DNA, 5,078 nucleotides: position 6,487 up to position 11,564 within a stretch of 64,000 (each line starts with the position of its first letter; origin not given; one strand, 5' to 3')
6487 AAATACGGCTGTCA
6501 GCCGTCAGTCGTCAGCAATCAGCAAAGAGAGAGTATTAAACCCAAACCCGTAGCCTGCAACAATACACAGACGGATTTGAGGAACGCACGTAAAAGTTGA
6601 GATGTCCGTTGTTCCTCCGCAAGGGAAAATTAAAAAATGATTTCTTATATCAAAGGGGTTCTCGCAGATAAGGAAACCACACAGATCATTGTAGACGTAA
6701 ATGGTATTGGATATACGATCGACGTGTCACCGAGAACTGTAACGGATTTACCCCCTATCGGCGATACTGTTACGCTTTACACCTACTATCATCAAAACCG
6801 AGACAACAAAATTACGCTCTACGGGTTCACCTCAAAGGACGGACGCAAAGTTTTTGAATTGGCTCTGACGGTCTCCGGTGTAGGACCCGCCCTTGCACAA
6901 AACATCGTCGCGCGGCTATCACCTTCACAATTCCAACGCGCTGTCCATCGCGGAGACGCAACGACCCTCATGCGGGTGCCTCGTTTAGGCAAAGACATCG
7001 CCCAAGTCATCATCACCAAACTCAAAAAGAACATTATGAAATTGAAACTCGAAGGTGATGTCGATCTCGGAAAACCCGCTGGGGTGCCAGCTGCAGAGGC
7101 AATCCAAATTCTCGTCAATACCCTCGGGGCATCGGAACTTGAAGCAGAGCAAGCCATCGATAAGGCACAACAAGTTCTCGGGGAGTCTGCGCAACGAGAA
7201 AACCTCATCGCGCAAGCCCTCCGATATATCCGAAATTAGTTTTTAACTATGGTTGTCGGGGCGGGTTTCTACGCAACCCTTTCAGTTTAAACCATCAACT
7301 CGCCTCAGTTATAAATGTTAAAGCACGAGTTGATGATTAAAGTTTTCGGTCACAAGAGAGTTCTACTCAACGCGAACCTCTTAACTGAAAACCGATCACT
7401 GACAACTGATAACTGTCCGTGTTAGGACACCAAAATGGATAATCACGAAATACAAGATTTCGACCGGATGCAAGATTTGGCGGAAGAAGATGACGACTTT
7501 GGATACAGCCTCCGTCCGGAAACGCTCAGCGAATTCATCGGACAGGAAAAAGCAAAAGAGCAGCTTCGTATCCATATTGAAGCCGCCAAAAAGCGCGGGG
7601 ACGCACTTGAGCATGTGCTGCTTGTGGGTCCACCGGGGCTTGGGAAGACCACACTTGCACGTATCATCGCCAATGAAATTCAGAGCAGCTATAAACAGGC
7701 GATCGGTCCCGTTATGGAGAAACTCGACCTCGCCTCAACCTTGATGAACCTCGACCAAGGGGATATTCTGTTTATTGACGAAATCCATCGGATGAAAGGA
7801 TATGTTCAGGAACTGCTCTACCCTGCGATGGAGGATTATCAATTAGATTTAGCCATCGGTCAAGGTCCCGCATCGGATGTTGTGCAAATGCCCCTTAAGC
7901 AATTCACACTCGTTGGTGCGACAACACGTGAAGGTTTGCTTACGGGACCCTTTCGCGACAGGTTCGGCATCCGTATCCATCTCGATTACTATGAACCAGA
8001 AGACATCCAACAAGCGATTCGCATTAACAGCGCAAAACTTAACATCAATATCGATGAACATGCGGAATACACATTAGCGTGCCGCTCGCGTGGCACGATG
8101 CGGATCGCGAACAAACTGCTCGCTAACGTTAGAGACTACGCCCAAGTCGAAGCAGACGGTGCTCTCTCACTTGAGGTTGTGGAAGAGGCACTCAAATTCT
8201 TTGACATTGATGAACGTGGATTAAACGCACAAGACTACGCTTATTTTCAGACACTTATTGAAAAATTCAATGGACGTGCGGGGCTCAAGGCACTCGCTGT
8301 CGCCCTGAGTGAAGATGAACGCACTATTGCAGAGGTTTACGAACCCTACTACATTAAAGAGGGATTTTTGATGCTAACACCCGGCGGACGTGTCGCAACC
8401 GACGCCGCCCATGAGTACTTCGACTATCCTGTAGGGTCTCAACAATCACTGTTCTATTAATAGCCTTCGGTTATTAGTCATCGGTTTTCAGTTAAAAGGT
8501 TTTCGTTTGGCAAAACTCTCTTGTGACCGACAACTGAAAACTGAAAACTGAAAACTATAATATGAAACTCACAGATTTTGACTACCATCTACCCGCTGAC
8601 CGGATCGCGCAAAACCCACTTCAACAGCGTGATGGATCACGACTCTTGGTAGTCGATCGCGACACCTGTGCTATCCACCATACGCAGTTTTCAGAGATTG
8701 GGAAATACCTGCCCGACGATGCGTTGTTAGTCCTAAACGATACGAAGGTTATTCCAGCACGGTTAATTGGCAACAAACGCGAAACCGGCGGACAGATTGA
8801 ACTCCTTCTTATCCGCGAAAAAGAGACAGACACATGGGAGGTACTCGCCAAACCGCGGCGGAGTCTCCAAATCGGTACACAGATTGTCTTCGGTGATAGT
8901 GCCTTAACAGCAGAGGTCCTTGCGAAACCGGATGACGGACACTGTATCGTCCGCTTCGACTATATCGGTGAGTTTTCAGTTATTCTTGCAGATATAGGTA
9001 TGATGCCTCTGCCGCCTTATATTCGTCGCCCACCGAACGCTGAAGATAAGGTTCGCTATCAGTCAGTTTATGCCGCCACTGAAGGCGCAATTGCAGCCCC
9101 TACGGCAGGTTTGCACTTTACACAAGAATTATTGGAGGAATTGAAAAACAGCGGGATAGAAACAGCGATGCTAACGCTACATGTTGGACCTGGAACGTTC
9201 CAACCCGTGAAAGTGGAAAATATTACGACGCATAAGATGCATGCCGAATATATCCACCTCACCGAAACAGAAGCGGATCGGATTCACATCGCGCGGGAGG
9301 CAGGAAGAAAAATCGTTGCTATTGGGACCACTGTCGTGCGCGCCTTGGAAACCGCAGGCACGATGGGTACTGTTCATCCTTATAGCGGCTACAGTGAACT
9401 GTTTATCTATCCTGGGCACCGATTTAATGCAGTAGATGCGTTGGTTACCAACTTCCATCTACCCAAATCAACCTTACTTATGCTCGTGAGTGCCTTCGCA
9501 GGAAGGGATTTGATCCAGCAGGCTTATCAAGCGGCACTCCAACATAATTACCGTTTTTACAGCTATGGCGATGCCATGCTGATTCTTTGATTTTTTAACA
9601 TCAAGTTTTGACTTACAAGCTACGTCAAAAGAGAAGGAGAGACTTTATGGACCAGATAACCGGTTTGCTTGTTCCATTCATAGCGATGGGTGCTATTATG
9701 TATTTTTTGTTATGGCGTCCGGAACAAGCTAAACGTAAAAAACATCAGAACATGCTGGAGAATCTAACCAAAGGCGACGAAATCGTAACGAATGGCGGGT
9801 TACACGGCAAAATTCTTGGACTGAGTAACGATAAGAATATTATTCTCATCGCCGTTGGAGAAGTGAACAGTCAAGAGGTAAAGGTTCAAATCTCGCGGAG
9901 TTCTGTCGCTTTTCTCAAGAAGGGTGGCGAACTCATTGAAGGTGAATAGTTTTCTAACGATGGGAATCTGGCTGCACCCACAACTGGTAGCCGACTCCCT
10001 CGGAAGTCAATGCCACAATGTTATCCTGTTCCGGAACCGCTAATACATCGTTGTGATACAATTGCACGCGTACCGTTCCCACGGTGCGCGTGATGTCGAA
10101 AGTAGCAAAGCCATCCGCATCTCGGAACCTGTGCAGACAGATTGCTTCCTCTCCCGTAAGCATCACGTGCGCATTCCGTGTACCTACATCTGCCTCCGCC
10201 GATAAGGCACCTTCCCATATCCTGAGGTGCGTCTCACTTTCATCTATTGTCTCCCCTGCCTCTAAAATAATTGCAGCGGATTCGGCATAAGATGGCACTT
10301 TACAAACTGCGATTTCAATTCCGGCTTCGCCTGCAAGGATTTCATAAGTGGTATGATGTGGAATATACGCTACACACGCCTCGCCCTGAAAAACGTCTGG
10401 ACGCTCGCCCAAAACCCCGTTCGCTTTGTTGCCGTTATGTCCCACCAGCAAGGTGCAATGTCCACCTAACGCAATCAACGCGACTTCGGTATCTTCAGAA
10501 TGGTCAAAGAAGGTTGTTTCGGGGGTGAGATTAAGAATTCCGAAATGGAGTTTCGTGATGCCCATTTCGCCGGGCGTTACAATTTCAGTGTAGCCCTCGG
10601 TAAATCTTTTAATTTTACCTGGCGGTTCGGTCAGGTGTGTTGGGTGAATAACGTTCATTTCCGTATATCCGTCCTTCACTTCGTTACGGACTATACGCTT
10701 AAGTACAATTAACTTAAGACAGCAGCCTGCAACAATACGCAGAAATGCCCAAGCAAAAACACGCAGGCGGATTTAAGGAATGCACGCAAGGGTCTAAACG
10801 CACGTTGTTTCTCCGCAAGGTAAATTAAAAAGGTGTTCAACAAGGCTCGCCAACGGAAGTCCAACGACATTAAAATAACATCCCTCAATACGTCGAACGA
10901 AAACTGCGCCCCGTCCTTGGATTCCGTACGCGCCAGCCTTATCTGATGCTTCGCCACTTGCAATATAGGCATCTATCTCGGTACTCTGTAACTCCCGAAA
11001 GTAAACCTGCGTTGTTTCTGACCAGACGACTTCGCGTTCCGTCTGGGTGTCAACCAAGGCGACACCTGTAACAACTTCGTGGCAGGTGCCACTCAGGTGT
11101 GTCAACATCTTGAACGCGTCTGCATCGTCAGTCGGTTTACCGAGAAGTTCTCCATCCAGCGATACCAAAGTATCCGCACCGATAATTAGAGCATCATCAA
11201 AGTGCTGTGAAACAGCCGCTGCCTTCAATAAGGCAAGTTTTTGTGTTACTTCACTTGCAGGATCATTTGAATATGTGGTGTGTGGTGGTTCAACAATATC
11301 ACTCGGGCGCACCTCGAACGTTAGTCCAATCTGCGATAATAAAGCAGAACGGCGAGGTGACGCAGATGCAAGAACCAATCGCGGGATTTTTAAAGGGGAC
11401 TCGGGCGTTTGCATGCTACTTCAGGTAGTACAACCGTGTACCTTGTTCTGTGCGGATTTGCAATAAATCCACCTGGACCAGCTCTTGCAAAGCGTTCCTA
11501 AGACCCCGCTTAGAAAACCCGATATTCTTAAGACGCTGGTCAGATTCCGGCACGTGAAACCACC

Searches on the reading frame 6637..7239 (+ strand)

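Call 31: search_protein_families(library=pfam, proteins=[window:6637-7239:+], max_evalue=0.001)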
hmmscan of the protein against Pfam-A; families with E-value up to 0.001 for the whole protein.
window:6637-7239:+ (200 aa): 3 families
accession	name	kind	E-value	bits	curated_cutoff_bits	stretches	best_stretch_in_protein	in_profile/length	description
PF01330.27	RuvA_N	-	2.7e-19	69.5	23.6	1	1-63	1-61/61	RuvA N terminal domain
PF14520.12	HHH_5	-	1.7e-09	38.5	27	1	73-131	1-57/57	Helix-hairpin-helix domain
PF12836.13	HHH_3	-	3.8e-05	24.2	27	0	78-92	18-32/65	Helix-hairpin-helix motif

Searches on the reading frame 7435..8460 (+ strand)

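Call 31: search_protein_families(library=pfam, proteins=[window:7435-8460:+], max_evalue=0.001)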
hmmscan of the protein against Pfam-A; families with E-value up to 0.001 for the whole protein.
window:7435-8460:+ (341 aa): 18 families
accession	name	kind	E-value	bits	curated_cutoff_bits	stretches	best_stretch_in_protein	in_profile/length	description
PF05496.18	RuvB_N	-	1e-67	227.3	27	1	26-183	1-159/159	Holliday junction DNA helicase RuvB P-loop domain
PF17864.7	AAA_lid_4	-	1.7e-20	73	27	1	186-259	1-74/74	RuvB AAA lid domain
PF05491.19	RuvB_C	-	7.8e-18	64.6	24.7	1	260-329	1-71/72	RuvB C-terminal winged helix domain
PF00004.35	AAA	-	5.8e-17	62.8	21.2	1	61-184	1-130/131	ATPase family associated with various cellular activities (AAA)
PF07728.20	AAA_5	-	6.9e-10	39.5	22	1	60-177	1-139/139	AAA domain (dynein-related subfamily)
PF13191.12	AAA_16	-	7.7e-07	30.2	32.6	1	33-85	1-51/167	AAA ATPase domain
PF01078.27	Mg_chelatase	-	1.6e-06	28.1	20.3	1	31-80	2-44/207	Magnesium chelatase, subunit ChlI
PF20720.3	nSTAND3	-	6.3e-06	26.4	27.2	1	50-116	9-73/155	Novel STAND NTPase 3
PF00158.32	Sigma54_activat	-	8.7e-06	26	20.2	0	42-87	6-51/168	Sigma-54 interaction domain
PF07726.17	AAA_3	-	2.5e-05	24.6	27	0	60-138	1-92/131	ATPase family associated with various cellular activities (AAA)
PF00493.29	MCM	-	4.3e-05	23.2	23.3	0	50-85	51-84/224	MCM P-loop domain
PF06068.19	TIP49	-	5.9e-05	22.8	23.8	1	32-84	24-76/347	TIP49 P-loop domain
PF14532.12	Sigma54_activ_2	-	8.4e-05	23.3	25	1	36-129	2-90/138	Sigma-54 interaction domain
PF13173.12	AAA_14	-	0.00012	22.5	27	1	61-129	5-83/129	AAA domain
PF05673.19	DUF815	-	0.00012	21.8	23.8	0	29-115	25-114/249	Protein of unknown function (DUF815)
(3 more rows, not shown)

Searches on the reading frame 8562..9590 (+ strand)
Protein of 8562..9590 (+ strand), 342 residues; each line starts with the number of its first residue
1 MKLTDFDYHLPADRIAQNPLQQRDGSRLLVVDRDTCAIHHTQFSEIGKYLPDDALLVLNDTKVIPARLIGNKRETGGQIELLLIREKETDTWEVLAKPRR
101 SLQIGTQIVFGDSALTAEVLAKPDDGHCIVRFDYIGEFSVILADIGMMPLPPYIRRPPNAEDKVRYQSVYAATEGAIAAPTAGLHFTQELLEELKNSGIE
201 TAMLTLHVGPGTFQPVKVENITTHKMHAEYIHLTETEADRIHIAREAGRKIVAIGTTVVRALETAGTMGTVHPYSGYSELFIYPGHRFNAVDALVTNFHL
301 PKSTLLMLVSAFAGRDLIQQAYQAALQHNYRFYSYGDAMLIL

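Call 31: search_protein_families(library=pfam, proteins=[window:8562-9590:+], max_evalue=0.001)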
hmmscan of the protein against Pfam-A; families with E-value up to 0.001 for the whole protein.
window:8562-9590:+ (342 aa): 1 family
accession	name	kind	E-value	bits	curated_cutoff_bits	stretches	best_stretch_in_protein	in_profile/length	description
PF02547.20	Queuosine_synth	-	1.9e-134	448.3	25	1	4-341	2-322/322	Queuosine biosynthesis protein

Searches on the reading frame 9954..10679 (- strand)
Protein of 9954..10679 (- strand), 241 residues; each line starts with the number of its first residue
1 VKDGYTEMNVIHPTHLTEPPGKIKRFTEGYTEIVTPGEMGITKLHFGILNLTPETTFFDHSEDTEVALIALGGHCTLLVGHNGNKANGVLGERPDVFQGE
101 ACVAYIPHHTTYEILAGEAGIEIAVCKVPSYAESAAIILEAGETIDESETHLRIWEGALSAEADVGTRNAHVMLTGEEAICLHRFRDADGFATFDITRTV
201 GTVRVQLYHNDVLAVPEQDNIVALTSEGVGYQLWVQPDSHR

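Call 31: search_protein_families(library=pfam, proteins=[window:9954-10679:-], max_evalue=0.001)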
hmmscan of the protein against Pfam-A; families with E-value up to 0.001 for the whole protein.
window:9954-10679:- (241 aa): 1 family
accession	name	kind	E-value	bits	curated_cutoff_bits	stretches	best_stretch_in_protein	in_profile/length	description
PF04962.18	KduI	-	8.8e-16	58.5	23.9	1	31-143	15-123/262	KduI/IolB family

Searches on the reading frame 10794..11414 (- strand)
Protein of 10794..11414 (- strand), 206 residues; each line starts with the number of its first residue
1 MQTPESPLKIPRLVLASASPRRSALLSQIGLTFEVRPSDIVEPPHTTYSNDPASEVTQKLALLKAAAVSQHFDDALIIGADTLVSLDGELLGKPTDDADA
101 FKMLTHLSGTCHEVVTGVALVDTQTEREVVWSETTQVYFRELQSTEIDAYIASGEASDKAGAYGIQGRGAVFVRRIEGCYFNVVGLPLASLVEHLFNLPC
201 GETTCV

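Call 31: search_protein_families(library=pfam, proteins=[window:10794-11414:-], max_evalue=0.001)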
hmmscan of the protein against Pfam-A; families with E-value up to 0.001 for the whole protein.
window:10794-11414:- (206 aa): 1 family
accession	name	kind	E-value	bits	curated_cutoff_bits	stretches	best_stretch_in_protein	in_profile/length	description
PF02545.19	Maf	-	2.5e-63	213.6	27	1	12-195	1-184/187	Maf-like protein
